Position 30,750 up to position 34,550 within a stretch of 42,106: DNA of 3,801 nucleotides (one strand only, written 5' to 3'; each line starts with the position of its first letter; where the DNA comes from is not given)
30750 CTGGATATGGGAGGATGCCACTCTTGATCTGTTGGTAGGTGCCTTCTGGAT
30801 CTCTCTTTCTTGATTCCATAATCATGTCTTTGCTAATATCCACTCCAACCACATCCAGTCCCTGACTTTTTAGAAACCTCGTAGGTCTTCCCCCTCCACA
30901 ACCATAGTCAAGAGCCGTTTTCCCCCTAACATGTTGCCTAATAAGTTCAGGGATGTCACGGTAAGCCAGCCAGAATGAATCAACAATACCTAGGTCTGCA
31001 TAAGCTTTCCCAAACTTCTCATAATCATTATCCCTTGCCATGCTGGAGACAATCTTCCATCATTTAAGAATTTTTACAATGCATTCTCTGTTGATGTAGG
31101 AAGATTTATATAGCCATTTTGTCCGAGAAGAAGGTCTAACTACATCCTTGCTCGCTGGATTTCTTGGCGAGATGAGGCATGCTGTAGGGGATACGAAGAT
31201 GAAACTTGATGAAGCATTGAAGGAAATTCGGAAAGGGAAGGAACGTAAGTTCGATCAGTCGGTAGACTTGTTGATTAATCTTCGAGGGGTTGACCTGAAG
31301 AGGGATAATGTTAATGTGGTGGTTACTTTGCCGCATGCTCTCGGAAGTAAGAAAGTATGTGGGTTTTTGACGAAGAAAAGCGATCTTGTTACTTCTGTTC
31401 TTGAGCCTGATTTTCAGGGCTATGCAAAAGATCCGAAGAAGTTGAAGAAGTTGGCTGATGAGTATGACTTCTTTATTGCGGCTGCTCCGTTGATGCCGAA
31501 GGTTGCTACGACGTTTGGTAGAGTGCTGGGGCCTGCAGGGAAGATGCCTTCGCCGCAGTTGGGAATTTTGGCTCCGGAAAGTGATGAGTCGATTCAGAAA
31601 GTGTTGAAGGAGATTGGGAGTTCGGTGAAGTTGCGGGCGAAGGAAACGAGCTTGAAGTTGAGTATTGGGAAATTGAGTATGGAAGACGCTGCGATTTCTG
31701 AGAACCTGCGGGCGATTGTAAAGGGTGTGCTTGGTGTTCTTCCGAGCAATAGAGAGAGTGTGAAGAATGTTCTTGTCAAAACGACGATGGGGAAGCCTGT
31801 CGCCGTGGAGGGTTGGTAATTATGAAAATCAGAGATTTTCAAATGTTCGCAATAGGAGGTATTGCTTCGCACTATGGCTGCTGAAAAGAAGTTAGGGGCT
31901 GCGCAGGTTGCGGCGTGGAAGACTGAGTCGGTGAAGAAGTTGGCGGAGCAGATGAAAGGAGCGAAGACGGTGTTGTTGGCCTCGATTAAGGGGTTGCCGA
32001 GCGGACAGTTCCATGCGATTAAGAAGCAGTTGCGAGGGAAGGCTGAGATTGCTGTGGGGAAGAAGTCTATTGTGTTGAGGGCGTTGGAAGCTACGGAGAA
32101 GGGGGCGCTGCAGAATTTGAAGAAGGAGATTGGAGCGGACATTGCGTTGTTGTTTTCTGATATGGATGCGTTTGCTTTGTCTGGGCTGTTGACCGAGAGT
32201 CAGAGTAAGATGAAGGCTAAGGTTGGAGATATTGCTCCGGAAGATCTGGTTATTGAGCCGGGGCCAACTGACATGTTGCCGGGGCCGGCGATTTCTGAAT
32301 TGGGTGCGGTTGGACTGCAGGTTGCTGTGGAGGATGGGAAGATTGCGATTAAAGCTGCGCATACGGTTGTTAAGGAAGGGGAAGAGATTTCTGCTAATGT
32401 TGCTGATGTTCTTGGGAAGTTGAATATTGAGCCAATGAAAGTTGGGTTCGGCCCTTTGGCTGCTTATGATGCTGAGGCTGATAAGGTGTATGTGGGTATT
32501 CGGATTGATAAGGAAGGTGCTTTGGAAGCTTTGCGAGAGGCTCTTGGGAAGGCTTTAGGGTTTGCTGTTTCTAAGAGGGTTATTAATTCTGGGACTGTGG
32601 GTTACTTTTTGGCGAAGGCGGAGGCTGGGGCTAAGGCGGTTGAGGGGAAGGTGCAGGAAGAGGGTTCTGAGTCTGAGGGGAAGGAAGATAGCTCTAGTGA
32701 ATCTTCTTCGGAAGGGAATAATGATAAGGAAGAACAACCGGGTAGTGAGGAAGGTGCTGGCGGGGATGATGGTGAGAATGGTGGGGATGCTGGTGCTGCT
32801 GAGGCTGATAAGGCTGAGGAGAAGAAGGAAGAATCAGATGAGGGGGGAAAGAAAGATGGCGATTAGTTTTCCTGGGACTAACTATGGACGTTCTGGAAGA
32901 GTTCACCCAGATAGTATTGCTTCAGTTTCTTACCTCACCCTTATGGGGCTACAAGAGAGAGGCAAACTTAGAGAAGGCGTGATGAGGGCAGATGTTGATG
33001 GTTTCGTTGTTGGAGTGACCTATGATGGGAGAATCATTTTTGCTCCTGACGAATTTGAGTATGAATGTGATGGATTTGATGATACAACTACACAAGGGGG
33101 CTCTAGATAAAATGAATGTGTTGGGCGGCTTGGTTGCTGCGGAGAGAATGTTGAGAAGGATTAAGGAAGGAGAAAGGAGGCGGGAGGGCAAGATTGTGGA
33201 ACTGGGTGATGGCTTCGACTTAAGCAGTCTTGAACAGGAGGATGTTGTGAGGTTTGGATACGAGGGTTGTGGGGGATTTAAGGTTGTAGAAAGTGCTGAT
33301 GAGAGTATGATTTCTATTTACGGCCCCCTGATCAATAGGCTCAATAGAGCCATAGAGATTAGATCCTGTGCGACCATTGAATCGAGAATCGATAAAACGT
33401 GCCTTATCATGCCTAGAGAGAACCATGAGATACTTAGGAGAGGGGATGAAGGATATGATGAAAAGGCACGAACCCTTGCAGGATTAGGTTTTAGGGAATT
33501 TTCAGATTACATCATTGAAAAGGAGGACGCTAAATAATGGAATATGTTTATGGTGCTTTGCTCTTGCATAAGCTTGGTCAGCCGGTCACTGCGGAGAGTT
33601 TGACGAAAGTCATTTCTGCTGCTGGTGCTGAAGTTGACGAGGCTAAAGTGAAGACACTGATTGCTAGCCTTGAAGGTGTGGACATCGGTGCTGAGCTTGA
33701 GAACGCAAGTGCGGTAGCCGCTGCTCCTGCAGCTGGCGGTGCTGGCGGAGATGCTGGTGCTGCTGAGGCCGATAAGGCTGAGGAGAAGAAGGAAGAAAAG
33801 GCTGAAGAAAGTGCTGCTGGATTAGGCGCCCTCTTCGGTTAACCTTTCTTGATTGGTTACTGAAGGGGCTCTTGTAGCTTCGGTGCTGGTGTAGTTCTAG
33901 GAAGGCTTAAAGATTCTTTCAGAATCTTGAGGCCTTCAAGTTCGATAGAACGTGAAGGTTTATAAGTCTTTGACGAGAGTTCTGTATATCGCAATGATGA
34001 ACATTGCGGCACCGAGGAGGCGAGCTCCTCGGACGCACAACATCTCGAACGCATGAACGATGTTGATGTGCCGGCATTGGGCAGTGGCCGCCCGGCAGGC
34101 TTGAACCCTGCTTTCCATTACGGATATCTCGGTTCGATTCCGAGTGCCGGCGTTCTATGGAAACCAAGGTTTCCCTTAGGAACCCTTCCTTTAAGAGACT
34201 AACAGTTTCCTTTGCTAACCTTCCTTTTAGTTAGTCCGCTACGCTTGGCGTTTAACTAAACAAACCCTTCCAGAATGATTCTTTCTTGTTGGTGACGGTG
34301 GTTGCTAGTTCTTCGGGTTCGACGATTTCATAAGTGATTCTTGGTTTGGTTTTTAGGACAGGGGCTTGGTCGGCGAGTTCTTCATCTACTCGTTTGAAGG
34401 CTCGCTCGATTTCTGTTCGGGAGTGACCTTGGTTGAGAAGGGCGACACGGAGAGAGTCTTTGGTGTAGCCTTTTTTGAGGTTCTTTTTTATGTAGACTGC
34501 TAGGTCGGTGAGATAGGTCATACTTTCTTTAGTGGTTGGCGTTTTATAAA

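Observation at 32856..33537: Two translationally coupled unknown ORFs wedged between rpl10 (P0) and rpl12 (P1) in the ribosomal stalk operon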

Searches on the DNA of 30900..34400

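Call 66: search_rna_families(source=window, start=30900, end=34400, threshold=evalue, max_evalue=1)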
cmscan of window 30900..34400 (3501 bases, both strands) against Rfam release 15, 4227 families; matches with E-value up to 1: 2.
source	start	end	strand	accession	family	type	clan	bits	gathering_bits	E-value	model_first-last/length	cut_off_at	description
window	34070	34152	+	RF00005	tRNA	Gene; tRNA;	CL00001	48.7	29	1.2e-08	1-71/71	no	tRNA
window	31639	31765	+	RF02191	TCL6_1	Gene; lncRNA;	-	18.8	60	0.66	1-113/113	no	T-cell leukemia/lymphoma 6 conserved region 1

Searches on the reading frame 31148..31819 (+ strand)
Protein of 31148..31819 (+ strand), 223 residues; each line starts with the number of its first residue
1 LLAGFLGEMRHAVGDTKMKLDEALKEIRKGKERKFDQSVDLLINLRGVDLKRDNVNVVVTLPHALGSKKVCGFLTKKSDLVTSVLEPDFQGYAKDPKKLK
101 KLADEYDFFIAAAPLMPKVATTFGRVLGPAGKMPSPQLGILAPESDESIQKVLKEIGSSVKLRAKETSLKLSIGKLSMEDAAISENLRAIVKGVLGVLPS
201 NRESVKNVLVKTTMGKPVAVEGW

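Call 8: search_protein_families(library=pfam, proteins=[window:31148-31819:+], max_evalue=1)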
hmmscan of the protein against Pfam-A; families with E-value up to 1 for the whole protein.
window:31148-31819:+ (223 aa): 1 family
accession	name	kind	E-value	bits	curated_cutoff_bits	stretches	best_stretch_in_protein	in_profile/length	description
PF00687.26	Ribosomal_L1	-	2.2e-35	122.5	32.2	1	28-215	2-197/198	Ribosomal protein L1p/L10e family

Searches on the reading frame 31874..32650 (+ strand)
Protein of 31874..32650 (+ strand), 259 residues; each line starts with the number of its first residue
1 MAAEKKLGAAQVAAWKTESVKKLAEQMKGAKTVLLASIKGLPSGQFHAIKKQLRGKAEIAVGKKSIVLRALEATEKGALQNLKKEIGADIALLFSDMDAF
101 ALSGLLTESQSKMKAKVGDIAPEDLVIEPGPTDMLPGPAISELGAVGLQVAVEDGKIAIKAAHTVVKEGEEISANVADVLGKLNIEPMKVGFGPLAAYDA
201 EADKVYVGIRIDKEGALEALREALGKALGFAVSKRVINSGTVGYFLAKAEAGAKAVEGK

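Call 22: find_related_loci(query=window:31874-32650:+, collection=genome_contigs, flank=4000)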
Query window:31874-32650:+ (259 aa) in genome_contigs; peptide patterns used: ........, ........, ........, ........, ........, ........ (x = any residue, [..] = any of these).
218 stretches matched a pattern; 38 encode a relative of the query (tblastn E <= 1e-3); 38 distinct loci.
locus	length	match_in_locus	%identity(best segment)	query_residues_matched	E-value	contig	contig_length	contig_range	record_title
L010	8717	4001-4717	51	16-257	9e-72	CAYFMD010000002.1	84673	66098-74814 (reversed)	MAG TPA_asm: Candidatus Woesearchaeota archaeon isolate ERP019367_co1_16 genome assembly, contig: NODE_356_length_84673_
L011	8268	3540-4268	50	16-258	1e-71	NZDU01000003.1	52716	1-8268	MAG: Candidatus Pacearchaeota archaeon isolate ARS103 31418, whole genome shotgun sequence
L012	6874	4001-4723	49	10-251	2e-70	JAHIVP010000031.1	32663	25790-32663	MAG: Nanoarchaeota archaeon isolate MM_PC_MetaG.mb.86 MM_PC_MetaG.mb.86_k141_975468, whole genome shotgun sequence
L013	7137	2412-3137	50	16-257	2e-69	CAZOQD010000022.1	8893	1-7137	MAG TPA_asm: Candidatus Woesearchaeota archaeon isolate binchicken_co48_336 genome assembly, contig: NODE_12926_length_8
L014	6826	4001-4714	49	16-256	4e-69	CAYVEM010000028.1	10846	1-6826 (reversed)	MAG TPA_asm: Candidatus Woesearchaeota archaeon isolate SRP092902_co1_24 genome assembly, contig: NODE_10409_length_1084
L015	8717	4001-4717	48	15-256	2e-67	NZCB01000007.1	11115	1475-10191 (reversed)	MAG: Candidatus Pacearchaeota archaeon isolate ARS1285 35106, whole genome shotgun sequence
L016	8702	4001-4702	47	16-249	1e-66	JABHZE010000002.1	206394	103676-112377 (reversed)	MAG: archaeon isolate SI047_bin76 k141_518231, whole genome shotgun sequence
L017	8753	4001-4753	44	6-256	4e-66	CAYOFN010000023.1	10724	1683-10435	MAG TPA_asm: Candidatus Woesearchaeota archaeon isolate SRP178699_co1_587 genome assembly, contig: NODE_8441_length_1072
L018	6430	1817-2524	44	14-249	8e-63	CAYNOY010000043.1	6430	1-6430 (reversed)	MAG TPA_asm: Candidatus Woesearchaeota archaeon isolate SRP104257_co1_44 genome assembly, contig: NODE_11690_length_6430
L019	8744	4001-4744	37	11-256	3e-44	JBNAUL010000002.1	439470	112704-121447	MAG: Candidatus Woesearchaeota archaeon isolate Kamch4342-D-MF-011 bin55.fa-2, whole genome shotgun sequence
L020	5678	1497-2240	36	11-256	2e-42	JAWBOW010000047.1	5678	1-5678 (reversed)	MAG: Candidatus Woesearchaeota archaeon isolate HHBFW-2_201803_bins_274 HHBFW-2_201803_bins_274_scaffold_47, whole genom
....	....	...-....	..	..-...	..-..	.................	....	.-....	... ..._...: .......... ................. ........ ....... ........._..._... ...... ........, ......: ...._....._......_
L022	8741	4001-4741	33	10-256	2e-38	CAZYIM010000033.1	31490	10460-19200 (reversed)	MAG TPA_asm: uncultured Methanosarcinales archaeon isolate SRP077602_co2_322 genome assembly, contig: NODE_2144_length_3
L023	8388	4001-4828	31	10-259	6e-37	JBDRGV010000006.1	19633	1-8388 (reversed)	MAG: archaeon isolate MEGAHIT-group-1.460 k141_9748399, whole genome shotgun sequence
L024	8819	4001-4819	34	12-258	6e-37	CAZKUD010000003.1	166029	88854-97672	MAG TPA_asm: uncultured archaeon isolate binchicken_co334_109 genome assembly, contig: NODE_69_length_166029_cov_13.8656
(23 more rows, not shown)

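Call 29: find_related_loci(query=window:31874-32650:+, collection=metagenome_contigs, flank=3000)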
Query window:31874-32650:+ (259 aa) in metagenome_contigs; peptide patterns used: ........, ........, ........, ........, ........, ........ (x = any residue, [..] = any of these).
300 stretches matched a pattern; 54 encode a relative of the query (tblastn E <= 1e-3); 54 distinct loci.
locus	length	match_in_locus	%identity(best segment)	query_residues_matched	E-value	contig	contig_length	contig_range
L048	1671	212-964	64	4-254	2e-113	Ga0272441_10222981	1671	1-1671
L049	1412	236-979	64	10-257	1e-107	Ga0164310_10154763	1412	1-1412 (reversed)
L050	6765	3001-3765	59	3-257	2e-94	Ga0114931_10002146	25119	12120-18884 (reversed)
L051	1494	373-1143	57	3-259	1e-98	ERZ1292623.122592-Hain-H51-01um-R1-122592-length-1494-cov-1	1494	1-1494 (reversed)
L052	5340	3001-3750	46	9-258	3e-73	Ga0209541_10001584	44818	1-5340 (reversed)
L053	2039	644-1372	50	16-258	4e-74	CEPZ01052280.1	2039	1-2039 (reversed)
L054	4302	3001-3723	49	10-251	1e-70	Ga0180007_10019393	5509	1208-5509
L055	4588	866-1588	49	10-251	6e-70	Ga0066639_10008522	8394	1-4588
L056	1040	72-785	49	16-256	2e-75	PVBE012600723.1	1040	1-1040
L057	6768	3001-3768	46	2-257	4e-70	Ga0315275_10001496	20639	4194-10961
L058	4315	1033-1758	50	16-257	1e-69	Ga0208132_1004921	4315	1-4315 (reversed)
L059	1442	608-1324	49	15-256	7e-73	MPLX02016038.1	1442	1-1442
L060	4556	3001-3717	48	15-256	6e-69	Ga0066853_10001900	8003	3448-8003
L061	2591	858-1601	45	9-256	2e-69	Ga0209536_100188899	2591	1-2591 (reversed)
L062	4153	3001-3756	49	1-257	7e-68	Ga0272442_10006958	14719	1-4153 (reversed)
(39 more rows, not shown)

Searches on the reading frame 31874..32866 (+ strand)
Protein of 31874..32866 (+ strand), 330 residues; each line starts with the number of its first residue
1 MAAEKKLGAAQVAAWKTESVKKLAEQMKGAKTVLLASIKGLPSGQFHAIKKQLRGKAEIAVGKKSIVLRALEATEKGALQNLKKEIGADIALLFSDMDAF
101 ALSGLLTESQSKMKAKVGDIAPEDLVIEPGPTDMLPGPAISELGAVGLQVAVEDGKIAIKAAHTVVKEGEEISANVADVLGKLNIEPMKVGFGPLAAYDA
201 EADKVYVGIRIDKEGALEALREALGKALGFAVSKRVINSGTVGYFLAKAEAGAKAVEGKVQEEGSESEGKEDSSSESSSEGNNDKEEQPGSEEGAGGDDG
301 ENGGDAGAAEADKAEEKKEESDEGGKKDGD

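Call 8: search_protein_families(library=pfam, proteins=[window:31874-32866:+], max_evalue=1)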
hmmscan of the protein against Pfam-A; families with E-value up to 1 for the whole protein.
window:31874-32866:+ (330 aa): 4 families
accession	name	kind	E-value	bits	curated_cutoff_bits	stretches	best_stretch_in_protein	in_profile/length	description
PF00466.25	Ribosomal_L10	-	1.1e-18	67.6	22.8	1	13-108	3-97/100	Ribosomal protein L10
PF17777.6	RL10P_insert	-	4.6e-18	65.3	29.1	1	115-185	1-71/71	Insertion domain in 60S ribosomal protein L10P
PF11987.13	IF-2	-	0.0042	17.4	27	1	200-240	22-62/117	Translation-initiation factor 2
PF13563.12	2_5_RNA_ligase2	-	0.05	14.1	27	1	167-234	37-101/152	2'-5' RNA ligase superfamily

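Call 80: list_cluster_members(proteins=[window:31874-32866:+, window:31148-31819:+])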
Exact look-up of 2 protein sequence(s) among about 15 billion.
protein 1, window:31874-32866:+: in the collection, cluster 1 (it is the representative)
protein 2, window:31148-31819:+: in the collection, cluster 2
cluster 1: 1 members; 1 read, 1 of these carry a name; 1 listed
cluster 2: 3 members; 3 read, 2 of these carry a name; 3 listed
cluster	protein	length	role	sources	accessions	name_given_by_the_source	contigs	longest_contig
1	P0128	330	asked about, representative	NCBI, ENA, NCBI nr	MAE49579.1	50S ribosomal protein L10 [Candidatus Pacearchaeota archaeon]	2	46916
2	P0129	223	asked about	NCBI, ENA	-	-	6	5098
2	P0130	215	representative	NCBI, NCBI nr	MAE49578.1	hypothetical protein CMI48_01990 [Candidatus Pacearchaeota archaeon] | hypothetical protein [Candidatus Pacearchaeota archaeon]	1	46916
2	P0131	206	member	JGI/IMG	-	large subunit ribosomal protein L1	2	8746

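Call 88: find_encoding_contigs(protein=P0129, flank=4000, max_places=10)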
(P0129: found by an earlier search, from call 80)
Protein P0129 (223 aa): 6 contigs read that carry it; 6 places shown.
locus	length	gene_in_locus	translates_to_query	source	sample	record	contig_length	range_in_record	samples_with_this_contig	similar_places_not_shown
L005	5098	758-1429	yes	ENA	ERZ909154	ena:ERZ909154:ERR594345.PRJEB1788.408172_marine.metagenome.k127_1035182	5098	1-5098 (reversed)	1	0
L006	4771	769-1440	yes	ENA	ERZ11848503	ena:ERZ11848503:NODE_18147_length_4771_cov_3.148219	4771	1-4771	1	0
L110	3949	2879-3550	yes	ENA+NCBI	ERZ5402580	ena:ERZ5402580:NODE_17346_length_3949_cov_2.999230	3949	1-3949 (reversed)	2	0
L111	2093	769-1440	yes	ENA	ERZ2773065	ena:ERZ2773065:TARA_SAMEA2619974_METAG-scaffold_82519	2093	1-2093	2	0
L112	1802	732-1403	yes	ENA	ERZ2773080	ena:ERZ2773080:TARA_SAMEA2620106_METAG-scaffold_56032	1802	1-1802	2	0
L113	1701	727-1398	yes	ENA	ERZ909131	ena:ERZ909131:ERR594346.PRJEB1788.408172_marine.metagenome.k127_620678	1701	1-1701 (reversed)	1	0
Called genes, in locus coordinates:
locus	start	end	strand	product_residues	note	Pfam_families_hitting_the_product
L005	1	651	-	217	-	?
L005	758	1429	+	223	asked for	PF00687:Ribosomal_L1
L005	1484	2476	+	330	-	PF00466:Ribosomal_L10, PF17777:RL10P_insert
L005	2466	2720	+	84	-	-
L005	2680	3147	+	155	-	-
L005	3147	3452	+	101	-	PF00428:Ribosomal_60s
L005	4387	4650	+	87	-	-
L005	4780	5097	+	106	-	?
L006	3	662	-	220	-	?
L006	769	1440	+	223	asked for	PF00687:Ribosomal_L1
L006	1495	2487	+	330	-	PF00466:Ribosomal_L10, PF17777:RL10P_insert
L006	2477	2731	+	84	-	-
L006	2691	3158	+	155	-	-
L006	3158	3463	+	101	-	PF00428:Ribosomal_60s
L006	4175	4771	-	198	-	?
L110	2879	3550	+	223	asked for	PF00687:Ribosomal_L1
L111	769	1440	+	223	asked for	PF00687:Ribosomal_L1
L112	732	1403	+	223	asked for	PF00687:Ribosomal_L1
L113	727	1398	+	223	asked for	PF00687:Ribosomal_L1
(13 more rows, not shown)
